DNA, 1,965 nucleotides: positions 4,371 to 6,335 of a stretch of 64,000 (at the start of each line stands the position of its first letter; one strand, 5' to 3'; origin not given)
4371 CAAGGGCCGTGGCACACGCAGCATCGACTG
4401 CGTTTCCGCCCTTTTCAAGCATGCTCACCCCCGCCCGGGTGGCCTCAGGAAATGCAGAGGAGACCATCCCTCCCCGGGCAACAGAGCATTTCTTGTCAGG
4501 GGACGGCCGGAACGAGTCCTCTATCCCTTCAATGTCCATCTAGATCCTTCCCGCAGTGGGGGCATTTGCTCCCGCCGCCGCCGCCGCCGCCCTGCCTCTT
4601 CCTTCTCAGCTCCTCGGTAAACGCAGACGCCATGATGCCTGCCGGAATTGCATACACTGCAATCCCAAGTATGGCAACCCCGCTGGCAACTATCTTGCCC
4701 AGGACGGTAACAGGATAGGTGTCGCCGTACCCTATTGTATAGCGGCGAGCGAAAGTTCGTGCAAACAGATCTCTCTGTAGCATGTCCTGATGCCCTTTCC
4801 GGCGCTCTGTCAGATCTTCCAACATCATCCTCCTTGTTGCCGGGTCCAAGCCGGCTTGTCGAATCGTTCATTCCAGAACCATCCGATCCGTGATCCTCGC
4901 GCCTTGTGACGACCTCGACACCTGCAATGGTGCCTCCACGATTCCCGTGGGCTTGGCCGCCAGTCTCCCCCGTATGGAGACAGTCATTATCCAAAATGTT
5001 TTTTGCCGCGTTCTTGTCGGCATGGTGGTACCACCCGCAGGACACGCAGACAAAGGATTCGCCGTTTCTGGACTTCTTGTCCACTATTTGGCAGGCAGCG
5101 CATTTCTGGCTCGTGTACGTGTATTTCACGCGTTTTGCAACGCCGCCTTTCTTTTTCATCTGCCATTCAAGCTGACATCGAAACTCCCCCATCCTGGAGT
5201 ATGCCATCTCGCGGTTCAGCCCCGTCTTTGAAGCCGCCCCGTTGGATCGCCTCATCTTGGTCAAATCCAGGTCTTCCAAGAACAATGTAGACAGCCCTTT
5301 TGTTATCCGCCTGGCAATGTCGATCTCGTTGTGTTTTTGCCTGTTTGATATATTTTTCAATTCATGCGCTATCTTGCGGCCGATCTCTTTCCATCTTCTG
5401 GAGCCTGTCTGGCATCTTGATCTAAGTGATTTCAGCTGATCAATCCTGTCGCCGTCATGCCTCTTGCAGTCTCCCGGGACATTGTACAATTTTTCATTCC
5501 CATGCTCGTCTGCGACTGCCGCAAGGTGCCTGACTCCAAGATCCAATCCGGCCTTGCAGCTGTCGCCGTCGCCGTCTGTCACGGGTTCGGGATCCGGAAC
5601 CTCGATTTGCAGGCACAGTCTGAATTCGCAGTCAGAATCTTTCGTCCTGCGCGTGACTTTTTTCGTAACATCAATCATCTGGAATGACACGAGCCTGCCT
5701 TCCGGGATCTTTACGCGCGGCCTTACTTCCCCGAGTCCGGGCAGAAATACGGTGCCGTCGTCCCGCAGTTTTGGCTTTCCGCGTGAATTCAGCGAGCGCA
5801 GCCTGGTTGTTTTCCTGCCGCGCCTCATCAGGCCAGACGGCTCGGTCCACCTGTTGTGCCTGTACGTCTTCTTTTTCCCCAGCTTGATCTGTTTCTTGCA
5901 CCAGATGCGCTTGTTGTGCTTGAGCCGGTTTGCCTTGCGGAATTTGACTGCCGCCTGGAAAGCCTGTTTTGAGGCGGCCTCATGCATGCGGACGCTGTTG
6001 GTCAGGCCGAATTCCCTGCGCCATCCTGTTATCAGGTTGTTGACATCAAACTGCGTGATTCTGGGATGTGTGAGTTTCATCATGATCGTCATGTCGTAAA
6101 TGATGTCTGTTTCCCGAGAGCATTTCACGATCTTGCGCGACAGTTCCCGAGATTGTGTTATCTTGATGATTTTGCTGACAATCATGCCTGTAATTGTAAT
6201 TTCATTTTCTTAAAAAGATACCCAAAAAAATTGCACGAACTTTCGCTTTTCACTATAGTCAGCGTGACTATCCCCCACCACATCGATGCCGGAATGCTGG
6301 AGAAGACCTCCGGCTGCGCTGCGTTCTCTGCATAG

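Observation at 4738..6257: TnpB-only element with 25-bp inverted ends and TA at both junctions, inserted in the K+ selectivity filter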

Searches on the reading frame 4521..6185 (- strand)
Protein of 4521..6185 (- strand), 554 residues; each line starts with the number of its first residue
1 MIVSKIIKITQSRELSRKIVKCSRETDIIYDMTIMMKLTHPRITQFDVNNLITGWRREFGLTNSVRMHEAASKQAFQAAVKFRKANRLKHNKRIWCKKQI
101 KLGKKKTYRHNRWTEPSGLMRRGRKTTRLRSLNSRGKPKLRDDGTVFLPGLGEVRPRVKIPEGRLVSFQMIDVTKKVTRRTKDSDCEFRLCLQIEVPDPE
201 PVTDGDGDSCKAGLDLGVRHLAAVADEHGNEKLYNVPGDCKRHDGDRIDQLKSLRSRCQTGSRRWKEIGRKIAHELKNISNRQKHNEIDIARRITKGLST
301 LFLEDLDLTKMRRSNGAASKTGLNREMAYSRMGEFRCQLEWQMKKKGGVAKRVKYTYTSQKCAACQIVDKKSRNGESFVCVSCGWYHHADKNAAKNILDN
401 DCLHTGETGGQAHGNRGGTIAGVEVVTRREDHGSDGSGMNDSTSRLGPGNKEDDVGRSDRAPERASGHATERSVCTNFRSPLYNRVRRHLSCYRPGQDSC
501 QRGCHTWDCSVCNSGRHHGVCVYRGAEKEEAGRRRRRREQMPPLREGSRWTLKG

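Call 5: search_protein_families(library=pfam, proteins=[window:4521-6185:-], max_evalue=0.01)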
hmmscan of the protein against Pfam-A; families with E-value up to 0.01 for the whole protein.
window:4521-6185:- (554 aa): 2 families
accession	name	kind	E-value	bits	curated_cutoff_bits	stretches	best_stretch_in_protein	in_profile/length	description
PF07282.18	Cas12f1-like_TNB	-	1e-14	54.8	26.3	1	333-397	2-60/60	Cas12f1-like, TNB domain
PF01385.25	OrfB_IS605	-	2.9e-12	47.3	30.5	1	195-314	5-119/120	Probable transposase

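Call 9: find_homologous_proteins(query=window:4740-6185:-, max_evalue=0.00001)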
Query window:4740-6185:- (482 aa): 28 proteins with E <= 0.00001 among 7806 candidates.
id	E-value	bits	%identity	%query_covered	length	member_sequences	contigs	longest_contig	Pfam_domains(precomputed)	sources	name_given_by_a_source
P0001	0.0e+0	1079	98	100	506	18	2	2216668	PF01385.26,PF07282.19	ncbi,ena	-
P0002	3.0e-284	961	88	100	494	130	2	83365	PF01385.26,PF07282.19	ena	-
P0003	2.9e-275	931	86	100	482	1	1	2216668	PF01385.26,PF07282.19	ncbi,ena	-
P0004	8.5e-272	920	85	100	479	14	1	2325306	PF01385.26,PF07282.19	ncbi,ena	-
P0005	3.2e-241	819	85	90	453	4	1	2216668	PF01385.26,PF07282.19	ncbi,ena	-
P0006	1.3e-239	814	77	98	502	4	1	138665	PF01385.26,PF07282.19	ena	-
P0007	2.1e-223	760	76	96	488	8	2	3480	PF01385.26,PF07282.19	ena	-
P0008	3.1e-204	697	69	93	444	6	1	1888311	PF01385.26,PF07282.19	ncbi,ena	-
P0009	5.0e-154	532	56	93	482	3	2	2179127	PF01385.26,PF07282.19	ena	-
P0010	6.6e-154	531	56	93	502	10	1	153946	PF01385.26,PF07282.19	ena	-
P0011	7.0e-149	515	55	93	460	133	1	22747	PF01385.26,PF07282.19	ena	-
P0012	1.7e-146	507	56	93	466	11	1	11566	PF01385.26,PF07282.19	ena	-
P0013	8.6e-131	455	70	63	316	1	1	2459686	PF01385.26,PF07282.19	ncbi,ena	-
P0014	4.7e-124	433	73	55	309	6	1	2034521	PF01385.26,PF07282.19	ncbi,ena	-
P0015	3.0e-121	423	47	96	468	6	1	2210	PF01385.26,PF07282.19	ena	-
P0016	4.6e-118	413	44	98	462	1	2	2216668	PF01385.26,PF07282.19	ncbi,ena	-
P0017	3.5e-116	407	47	96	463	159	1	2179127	PF01385.26,PF07282.19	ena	-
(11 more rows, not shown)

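Call 10: find_encoding_contigs(protein=P0001, flank=3000, max_places=10)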
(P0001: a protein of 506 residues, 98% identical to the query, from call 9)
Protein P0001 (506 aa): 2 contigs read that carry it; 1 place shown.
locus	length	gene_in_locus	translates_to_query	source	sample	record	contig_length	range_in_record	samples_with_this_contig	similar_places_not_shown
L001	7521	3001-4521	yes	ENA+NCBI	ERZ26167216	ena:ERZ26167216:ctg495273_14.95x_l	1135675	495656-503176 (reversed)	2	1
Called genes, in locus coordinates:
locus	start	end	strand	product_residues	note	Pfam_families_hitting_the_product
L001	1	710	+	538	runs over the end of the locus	PF00118:Cpn60_TCP1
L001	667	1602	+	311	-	PF00480:ROK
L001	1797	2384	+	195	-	PF01548:DEDD_Tnp_IS110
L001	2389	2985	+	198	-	PF02371:Transposase_20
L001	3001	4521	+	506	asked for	PF01385:OrfB_IS605, PF07282:Cas12f1-like_TNB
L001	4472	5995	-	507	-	PF00117:GATase, PF07722:Peptidase_C26 (weak), PF02540:NAD_synthase (faint), PF00958:GMP_synt_C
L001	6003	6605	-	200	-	-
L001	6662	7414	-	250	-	PF01973:MptE-like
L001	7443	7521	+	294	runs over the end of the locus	PF00809:Pterin_bind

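Call 11: list_cluster_members(proteins=[P0001, P0003, P0004, P0008])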
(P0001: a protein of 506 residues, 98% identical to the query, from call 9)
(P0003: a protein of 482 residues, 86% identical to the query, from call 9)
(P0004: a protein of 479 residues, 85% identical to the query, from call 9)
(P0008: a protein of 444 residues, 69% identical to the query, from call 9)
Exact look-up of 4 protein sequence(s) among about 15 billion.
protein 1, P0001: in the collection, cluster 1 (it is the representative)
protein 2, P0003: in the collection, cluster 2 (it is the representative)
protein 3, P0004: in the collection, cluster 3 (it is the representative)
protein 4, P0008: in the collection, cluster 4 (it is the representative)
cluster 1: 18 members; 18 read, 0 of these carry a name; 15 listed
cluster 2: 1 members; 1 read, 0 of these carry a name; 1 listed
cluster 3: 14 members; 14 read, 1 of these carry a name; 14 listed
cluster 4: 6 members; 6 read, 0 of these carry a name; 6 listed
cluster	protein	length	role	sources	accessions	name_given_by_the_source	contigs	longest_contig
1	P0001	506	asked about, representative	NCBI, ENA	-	-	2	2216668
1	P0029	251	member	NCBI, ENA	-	-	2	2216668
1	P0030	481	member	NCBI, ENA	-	-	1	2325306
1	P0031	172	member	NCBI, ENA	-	-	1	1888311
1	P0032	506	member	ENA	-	-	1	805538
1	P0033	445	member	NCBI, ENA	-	-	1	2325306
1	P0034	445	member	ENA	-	-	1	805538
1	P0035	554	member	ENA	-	-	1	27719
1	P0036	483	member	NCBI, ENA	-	-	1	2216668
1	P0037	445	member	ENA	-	-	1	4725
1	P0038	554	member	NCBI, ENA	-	-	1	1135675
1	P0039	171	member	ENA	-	-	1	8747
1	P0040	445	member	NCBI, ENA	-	-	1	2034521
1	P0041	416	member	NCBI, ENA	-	-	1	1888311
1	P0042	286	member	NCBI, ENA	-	-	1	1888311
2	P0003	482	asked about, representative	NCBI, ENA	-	-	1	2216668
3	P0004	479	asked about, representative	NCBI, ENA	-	-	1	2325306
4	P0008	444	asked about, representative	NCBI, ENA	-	-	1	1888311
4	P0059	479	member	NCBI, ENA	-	-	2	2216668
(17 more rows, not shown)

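Call 13: find_encoding_contigs(protein=P0036, flank=2500, max_places=6)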
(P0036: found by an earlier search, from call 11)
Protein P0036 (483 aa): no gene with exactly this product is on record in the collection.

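Call 14: find_encoding_contigs(protein=P0030, flank=2500, max_places=6)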
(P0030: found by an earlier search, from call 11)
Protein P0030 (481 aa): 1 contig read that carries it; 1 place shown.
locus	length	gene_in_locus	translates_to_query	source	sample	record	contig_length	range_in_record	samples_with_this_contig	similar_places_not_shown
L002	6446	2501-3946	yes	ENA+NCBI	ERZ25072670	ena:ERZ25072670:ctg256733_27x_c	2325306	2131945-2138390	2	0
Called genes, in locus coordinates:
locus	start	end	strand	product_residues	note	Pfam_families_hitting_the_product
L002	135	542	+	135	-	-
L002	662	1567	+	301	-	PF02661:Fic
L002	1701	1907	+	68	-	-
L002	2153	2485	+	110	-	-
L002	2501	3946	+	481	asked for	PF01385:OrfB_IS605, PF07282:Cas12f1-like_TNB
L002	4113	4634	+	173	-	PF01844:HNH (weak), PF13395:HNH_4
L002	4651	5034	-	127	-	PF01402:RHH_1 (faint), PF08753:NikR_C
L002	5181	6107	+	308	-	PF01297:ZnuA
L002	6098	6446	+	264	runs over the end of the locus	PF00005:ABC_tran, PF02463:SMC_N (faint), PF13304:AAA_21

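Call 23: find_encoding_contigs(protein=P0002, flank=2500, max_places=10)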
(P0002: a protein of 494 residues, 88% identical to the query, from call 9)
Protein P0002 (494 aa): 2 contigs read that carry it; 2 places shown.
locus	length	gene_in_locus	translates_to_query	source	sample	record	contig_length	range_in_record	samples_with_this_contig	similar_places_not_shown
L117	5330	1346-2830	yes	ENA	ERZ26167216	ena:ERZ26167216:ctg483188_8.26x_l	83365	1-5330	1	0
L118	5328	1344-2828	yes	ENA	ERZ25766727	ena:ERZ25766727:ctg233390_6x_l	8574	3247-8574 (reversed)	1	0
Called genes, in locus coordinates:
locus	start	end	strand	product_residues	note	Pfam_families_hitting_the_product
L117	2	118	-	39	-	?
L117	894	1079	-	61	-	-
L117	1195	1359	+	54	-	-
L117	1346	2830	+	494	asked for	PF01385:OrfB_IS605, PF07282:Cas12f1-like_TNB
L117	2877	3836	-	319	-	PF13613:HTH_Tnp_4, PF01609:DDE_Tnp_1 (weak), PF13359:DDE_Tnp_4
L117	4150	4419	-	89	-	-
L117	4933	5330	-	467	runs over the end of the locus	PF03050:DDE_Tnp_IS66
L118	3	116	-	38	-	?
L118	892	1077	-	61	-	-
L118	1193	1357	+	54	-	-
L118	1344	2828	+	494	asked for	PF01385:OrfB_IS605, PF07282:Cas12f1-like_TNB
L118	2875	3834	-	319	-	PF13613:HTH_Tnp_4, PF01609:DDE_Tnp_1 (weak), PF13359:DDE_Tnp_4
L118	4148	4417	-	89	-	-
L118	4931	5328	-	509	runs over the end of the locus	PF03050:DDE_Tnp_IS66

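Call 24: find_encoding_contigs(protein=P0003, flank=2500, max_places=10)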
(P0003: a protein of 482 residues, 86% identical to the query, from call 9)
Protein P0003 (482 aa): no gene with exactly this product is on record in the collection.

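Call 25: find_encoding_contigs(protein=P0004, flank=2500, max_places=10)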
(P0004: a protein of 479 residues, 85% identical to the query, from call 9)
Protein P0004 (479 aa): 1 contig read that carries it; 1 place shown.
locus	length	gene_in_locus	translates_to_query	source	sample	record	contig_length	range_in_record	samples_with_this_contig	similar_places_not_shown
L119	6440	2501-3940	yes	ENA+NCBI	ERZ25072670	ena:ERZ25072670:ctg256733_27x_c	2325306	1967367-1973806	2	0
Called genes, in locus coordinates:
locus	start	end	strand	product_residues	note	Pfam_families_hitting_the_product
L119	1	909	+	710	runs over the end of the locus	PF02359:CDC48_N, PF02933:CDC48_2 (weak), PF05496:RuvB_N (weak), PF13191:AAA_16 (weak), PF00004:AAA, PF17862:AAA_lid_3, PF00004:AAA, PF17862:AAA_lid_3, +21 more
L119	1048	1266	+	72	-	-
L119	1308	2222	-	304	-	PF08271:Zn_Ribbon_TF (weak), PF00382:TFIIB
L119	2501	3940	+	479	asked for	PF01385:OrfB_IS605, PF07282:Cas12f1-like_TNB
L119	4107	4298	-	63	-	-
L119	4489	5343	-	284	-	PF24764:rva_4 (faint), PF00665:rve, PF13683:rve_3 (weak)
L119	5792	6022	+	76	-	-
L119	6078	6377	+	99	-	-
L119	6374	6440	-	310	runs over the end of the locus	-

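Call 35: find_encoding_contigs(protein=P0006, flank=2500, max_places=10)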
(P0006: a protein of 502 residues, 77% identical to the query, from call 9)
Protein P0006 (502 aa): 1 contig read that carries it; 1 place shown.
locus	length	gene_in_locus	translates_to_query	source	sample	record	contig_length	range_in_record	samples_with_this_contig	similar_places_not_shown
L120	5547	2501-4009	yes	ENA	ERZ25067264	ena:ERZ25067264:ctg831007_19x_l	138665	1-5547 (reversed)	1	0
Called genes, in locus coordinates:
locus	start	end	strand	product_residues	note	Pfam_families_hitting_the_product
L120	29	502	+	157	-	PF01894:YjbQ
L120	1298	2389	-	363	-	PF13565:HTH_32 (weak), PF13592:HTH_33, PF13358:DDE_3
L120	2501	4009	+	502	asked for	PF01385:OrfB_IS605, PF07282:Cas12f1-like_TNB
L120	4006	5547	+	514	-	?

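Call 36: find_encoding_contigs(protein=P0008, flank=2500, max_places=10)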
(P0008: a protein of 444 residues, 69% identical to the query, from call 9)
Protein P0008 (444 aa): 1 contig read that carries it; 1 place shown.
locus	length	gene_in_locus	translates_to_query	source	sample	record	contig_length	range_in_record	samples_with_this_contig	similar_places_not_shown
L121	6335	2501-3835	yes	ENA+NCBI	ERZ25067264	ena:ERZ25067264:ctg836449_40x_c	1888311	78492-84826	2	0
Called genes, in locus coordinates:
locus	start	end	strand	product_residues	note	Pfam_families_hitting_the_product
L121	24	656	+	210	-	-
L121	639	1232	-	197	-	-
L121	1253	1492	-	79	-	PF01037:AsnC_trans_reg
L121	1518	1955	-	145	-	PF01878:EVE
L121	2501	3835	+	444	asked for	PF01385:OrfB_IS605, PF07282:Cas12f1-like_TNB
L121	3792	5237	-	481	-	PF01385:OrfB_IS605, PF07282:Cas12f1-like_TNB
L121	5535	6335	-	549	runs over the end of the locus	PF03484:B5, PF17759:tRNA_synthFbeta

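Call 51: find_related_loci(query=A2, collection=metagenome_contigs, flank=4000)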
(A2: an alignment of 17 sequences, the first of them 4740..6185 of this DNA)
Query A2 (482 aa) in metagenome_contigs; peptide patterns used: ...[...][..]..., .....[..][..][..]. (x = any residue, [..] = any of these).
418 stretches matched a pattern, but none encodes a relative of the query by tblastn (E <= 1e-3).

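Call 53: find_encoding_contigs(protein=P0016, flank=3000, max_places=10)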
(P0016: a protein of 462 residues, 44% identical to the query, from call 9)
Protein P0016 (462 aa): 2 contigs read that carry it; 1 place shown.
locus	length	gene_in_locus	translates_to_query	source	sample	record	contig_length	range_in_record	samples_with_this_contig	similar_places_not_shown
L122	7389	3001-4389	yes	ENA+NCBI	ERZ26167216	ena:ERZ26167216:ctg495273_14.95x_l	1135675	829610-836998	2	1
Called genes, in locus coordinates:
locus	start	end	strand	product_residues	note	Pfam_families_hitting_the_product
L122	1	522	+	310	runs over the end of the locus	PF22082:TtuA_LIM_N (weak), PF01171:ATP_bind_3, PF03054:tRNA_Me_trans (faint)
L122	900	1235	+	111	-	-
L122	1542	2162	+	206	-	PF01548:DEDD_Tnp_IS110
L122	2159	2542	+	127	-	PF02371:Transposase_20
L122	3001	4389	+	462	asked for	PF01385:OrfB_IS605, PF07282:Cas12f1-like_TNB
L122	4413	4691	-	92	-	PF00708:Acylphosphatase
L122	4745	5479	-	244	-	PF03947:Ribosomal_L2_C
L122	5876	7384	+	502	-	PF03050:DDE_Tnp_IS66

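Call 54: find_encoding_contigs(protein=P0017, flank=3000, max_places=10)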
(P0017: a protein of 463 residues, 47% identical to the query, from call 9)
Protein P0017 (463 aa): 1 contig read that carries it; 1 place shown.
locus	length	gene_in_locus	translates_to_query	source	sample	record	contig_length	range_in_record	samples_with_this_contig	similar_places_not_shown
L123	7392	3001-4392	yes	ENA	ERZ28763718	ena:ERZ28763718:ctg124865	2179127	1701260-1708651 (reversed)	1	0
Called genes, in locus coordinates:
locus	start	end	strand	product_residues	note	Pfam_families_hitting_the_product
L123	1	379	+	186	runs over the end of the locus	PF01812:5-FTHF_cyc-lig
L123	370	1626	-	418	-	PF02844:GARS_N, PF01071:GARS_A, PF02222:ATP-grasp (faint), PF02843:GARS_C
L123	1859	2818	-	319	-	PF13359:DDE_Tnp_4 (faint), PF01609:DDE_Tnp_1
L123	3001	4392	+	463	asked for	PF01385:OrfB_IS605, PF07282:Cas12f1-like_TNB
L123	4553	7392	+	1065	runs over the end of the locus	PF00133:tRNA-synt_1, PF09334:tRNA-synt_1g, PF08264:Anticodon_1, PF19302:DUF5915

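Call 55: find_encoding_contigs(protein=P0009, flank=3000, max_places=10)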
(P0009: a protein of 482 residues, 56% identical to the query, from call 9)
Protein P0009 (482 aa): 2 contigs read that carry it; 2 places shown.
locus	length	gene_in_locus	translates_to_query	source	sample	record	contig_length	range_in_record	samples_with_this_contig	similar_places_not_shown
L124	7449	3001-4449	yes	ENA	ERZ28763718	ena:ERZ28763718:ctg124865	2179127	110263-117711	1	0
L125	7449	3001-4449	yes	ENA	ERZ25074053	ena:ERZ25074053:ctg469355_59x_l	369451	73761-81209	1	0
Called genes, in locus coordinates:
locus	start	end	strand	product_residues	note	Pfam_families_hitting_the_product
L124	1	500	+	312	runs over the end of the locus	PF13613:HTH_Tnp_4, PF01609:DDE_Tnp_1, PF13359:DDE_Tnp_4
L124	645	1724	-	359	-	PF01548:DEDD_Tnp_IS110, PF02371:Transposase_20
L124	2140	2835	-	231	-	PF00989:PAS (weak), PF08448:PAS_4 (weak), PF13188:PAS_8 (faint), PF13426:PAS_9, PF08447:PAS_3 (faint), PF13426:PAS_9 (weak)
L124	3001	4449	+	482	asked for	PF01385:OrfB_IS605, PF07282:Cas12f1-like_TNB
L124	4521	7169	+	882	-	PF01326:PPDK_N, PF00391:PEP-utilizers, PF02896:PEP-utilizers_C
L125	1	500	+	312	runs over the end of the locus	PF13613:HTH_Tnp_4, PF01609:DDE_Tnp_1, PF13359:DDE_Tnp_4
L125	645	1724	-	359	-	PF01548:DEDD_Tnp_IS110, PF02371:Transposase_20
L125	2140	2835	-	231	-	PF00989:PAS (weak), PF08448:PAS_4 (weak), PF13188:PAS_8 (faint), PF13426:PAS_9, PF08447:PAS_3 (faint), PF13426:PAS_9 (weak)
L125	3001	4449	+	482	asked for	PF01385:OrfB_IS605, PF07282:Cas12f1-like_TNB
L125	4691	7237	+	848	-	PF01326:PPDK_N, PF00391:PEP-utilizers, PF02896:PEP-utilizers_C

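Call 60: search_dna_similar(query=window:4740-6185:-, collection=plasmids, mode=protein, max_rows=15)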
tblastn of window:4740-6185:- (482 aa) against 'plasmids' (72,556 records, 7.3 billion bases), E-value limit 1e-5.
Records with a match: 2341; places in all: 3407; records where one place covers at least 80% of the query: 2.
Best place of each record, by identity: <60% 2341.
By first word of the organism name: Klebsiella 1191; Escherichia 324; Salmonella 196; Bacillus 194; Streptomyces 41; Mycobacterium 18; Shigella 15; Clostridium 14; Xylella 12; Pseudomonas 12; and 119 more.
By predicted mobility (MOB-suite, as given by PLSDB): conjugative 1504; non-mobilizable 692; mobilizable 145.
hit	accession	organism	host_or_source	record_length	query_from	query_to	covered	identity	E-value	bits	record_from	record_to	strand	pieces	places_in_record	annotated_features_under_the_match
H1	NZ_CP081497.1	Streptomyces sp. BHT-5-2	whole organism,plant soil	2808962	11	445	90%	24.5%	1e-6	59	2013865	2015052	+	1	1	none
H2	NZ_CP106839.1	Klebsiella michiganensis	mixed culture,fishpond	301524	28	440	86%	24.9%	4e-16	89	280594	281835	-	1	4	none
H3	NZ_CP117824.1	Xylella fastidiosa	Ulmus americana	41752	26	398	77%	26.0%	2e-17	93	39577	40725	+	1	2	RNA-guided endonuclease TnpB family protein | tnpA: IS200/IS605 family transposase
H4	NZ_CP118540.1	Xylella fastidiosa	Vitis vinifera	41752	26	398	77%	26.0%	2e-17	93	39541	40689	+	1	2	RNA-guided endonuclease TnpB family protein | tnpA: IS200/IS605 family transposase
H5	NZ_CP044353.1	Xylella fastidiosa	Grapevine,cell culture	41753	26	398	77%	26.0%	2e-17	93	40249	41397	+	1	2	RNA-guided endonuclease TnpB family protein | tnpA: IS200/IS605 family transposase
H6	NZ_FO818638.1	Xenorhabdus bovienii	-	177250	52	413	75%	26.4%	1e-16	91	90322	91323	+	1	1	none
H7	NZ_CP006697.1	Xylella fastidiosa subsp. sandyi Ann-1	-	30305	40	398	74%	26.6%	6e-19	98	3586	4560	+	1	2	RNA-guided endonuclease TnpB family protein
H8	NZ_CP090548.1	Xylella fastidiosa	Olea,WGS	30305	40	398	74%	26.6%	6e-19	98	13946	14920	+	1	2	RNA-guided endonuclease TnpB family protein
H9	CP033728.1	Tatumella sp. TA1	Bactrocera oleae,Cell culture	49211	26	398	77%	25.4%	1e-17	94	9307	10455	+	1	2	transposase | tnpA: IS200/IS605 family transposase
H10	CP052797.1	Salmonella enterica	ground turkey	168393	52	398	72%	27.1%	1e-15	88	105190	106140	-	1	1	tnpB: IS200/IS605 family element transposase accessory protein TnpB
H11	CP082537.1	Salmonella enterica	Ground Beef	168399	52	398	72%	27.1%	1e-15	88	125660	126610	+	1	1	transposase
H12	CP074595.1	Salmonella enterica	cell culture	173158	52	398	72%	27.1%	1e-15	88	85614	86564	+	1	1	transposase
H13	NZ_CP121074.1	Salmonella enterica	Homo sapiens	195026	52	398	72%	27.1%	1e-15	88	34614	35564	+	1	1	RNA-guided endonuclease TnpB family protein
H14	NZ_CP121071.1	Salmonella enterica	Chicken meat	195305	52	398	72%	27.1%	1e-15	88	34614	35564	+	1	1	RNA-guided endonuclease TnpB family protein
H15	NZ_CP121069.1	Salmonella enterica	Homo sapiens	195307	52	398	72%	27.1%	1e-15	88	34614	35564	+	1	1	RNA-guided endonuclease TnpB family protein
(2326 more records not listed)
